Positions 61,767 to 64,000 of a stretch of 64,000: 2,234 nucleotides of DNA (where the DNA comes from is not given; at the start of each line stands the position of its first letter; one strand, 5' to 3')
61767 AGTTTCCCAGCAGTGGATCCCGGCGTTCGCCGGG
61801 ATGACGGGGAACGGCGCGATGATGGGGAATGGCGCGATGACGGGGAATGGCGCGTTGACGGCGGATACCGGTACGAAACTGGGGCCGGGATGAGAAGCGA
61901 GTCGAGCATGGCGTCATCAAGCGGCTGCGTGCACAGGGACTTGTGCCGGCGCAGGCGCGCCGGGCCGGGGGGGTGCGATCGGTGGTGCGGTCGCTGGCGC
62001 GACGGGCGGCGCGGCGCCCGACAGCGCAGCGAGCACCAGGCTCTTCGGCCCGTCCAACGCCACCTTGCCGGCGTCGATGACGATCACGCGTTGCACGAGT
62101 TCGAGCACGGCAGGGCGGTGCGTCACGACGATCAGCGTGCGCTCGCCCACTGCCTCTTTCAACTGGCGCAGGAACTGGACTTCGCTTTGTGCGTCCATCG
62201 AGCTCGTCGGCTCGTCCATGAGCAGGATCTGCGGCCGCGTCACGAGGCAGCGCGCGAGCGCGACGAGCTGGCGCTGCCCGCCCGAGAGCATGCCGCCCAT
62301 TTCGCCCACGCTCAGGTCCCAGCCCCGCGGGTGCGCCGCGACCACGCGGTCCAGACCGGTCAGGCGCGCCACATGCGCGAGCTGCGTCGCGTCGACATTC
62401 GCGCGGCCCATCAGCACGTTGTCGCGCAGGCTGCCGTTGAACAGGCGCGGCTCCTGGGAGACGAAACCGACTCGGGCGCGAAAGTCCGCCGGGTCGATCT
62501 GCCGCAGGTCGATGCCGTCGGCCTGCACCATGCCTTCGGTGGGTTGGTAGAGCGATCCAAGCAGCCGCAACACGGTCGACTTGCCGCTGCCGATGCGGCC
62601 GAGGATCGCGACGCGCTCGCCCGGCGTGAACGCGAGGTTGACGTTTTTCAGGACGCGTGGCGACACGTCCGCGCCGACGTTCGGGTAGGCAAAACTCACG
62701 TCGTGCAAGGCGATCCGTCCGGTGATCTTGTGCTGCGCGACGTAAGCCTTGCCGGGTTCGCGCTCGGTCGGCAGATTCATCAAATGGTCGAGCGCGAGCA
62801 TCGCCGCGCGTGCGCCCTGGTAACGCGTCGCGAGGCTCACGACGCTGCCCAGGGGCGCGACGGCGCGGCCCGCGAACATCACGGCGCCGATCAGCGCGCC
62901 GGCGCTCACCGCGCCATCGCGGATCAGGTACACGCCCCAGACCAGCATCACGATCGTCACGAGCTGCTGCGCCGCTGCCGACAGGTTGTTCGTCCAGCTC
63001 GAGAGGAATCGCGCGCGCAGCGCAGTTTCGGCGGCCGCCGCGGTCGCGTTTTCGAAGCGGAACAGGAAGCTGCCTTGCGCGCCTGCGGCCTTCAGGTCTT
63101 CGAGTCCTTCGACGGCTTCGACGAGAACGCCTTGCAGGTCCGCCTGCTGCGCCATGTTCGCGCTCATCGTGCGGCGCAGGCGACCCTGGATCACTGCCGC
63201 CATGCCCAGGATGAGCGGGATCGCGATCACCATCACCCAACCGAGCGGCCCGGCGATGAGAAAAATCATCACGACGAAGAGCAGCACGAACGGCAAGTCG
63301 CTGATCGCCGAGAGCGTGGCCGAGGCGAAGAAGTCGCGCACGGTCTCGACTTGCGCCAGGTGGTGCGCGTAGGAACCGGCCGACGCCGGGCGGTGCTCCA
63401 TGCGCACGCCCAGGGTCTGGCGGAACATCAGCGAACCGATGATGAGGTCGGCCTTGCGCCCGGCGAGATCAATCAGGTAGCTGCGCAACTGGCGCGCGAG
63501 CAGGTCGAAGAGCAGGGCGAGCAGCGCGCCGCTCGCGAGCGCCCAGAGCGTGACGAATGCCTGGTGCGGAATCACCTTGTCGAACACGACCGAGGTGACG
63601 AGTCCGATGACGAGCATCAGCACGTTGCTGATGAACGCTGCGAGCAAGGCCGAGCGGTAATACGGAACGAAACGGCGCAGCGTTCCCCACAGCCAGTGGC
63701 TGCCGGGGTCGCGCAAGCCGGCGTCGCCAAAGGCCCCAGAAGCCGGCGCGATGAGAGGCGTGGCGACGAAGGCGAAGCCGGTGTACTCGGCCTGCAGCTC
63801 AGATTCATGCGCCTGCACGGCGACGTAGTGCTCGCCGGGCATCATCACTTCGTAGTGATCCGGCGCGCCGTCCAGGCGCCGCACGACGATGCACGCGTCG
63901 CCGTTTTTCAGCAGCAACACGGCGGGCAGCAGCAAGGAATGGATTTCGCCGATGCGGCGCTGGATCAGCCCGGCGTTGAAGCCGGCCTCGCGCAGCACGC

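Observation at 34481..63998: Composite locus: giant Ser/Thr-rich T1SS-type substrates embedded in a flagellin-linked glycosylation/methylation island bracketed by two OGT-like GT41 enzymes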

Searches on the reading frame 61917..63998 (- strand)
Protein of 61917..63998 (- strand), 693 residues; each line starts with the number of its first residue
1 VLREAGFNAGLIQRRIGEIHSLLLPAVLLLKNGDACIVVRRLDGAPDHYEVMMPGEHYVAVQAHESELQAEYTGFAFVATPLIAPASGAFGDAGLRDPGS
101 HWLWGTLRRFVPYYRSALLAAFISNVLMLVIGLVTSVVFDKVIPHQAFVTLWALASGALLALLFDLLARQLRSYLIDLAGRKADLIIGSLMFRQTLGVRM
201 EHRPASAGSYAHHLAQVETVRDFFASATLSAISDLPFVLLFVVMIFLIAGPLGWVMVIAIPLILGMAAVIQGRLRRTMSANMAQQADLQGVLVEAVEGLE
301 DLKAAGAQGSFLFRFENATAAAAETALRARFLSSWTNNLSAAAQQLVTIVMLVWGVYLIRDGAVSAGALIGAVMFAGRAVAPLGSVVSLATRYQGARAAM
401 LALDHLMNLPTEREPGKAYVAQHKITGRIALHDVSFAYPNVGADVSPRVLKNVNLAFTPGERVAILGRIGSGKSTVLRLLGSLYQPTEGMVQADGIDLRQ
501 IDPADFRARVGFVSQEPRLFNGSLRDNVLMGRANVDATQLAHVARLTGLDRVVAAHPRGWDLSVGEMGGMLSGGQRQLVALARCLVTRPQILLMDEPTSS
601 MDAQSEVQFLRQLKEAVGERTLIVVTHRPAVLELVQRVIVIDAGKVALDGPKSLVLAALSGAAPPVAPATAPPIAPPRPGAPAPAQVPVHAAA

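Call 5: search_protein_families(library=pfam, proteins=[window:61917-63998:-], max_evalue=0.01)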
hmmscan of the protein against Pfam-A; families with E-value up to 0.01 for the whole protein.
window:61917-63998:- (693 aa): 4 families
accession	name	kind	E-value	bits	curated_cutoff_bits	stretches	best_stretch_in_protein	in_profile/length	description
PF00005.33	ABC_tran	-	1.2e-32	113.8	25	1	450-599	1-137/137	ABC transporter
PF00664.28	ABC_membrane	-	5.7e-26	92.2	28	1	118-376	5-267/274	ABC transporter transmembrane region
PF02463.25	SMC_N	-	5.1e-07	29.8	40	1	552-641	135-211/220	RecF/RecN/SMC N terminal domain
PF13304.12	AAA_21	-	7.1e-06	26.7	27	1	572-633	239-304/304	AAA domain, putative AbiEii toxin, Type IV TA system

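Call 18: search_protein_families(library=ncbifam, proteins=[window:61917-63998:-], max_evalue=0.001)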
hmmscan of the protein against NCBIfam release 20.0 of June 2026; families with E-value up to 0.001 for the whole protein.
window:61917-63998:- (693 aa): 185 families (the best 25 are shown)
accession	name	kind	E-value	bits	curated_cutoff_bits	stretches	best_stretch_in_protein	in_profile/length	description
TIGR03375.1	type_I_sec_LssB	subfamily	1.8e-228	760.3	693.1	1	2-661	43-694/696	type I secretion system permease/ATPase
TIGR01846.1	type_I_sec_HlyB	subfamily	1.2e-112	377.4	725.55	1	9-657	48-680/694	type I secretion system permease/ATPase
TIGR01842.1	type_I_sec_PrtD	subfamily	2.7e-86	290.3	510.15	1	116-659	10-544/544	type I secretion system permease/ATPase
TIGR03796.1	NHLM_micro_ABC1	equivalog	5.1e-81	272.9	853.3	1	64-652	111-695/710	NHLP family bacteriocin export ABC transporter peptidase/permease/ATPase subunit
TIGR02204.1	MsbA_rel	hypoth_equivalog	6.1e-74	249.7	780.4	1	103-653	9-559/576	ABC transporter, permease/ATP-binding protein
TIGR00958.1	3a01208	subfamily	9.3e-74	249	874.6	1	234-650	285-695/711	antigen peptide transporter 2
TIGR02203.1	MsbA_lipidA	equivalog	5.2e-72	243.1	602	1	118-657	16-557/572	lipid A export permease/ATP-binding protein MsbA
TIGR02857.1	CydD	equivalog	3.5e-70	237.5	435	1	115-640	6-528/529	thiol reductant ABC exporter subunit CydD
TIGR03797.1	NHLM_micro_ABC2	equivalog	6.6e-69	233.1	709.4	1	118-651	142-667/686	NHLP bacteriocin export ABC transporter permease/ATPase subunit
TIGR02868.1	CydC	equivalog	8.8e-67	225.9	329.05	1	215-629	118-530/530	thiol reductant ABC exporter subunit CydC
TIGR01193.1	bacteriocin_ABC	subfamily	1.3e-65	222.3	523.85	1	118-653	162-693/708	peptide cleavage/export ABC transporter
NF052233.1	CphA_assoc_ABC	equivalog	1.3e-65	222.2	880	1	96-656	164-730/766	cyanophycin metabolism-associated ABC transporter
NF045513.1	HepA_fam_ABC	equivalog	1.3e-61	208.8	725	1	215-649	160-589/610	heterocyst formation ABC transporter subunit HepA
NF008364.0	PRK11160.1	equivalog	6.6e-61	206.6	630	1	233-656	143-562/575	heme ABC transporter ATP-binding protein/permease CydC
NF010178.0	PRK13657.1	equivalog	5.3e-58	196.9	733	1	337-650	243-551/588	glucan ABC transporter ATP-binding protein/ permease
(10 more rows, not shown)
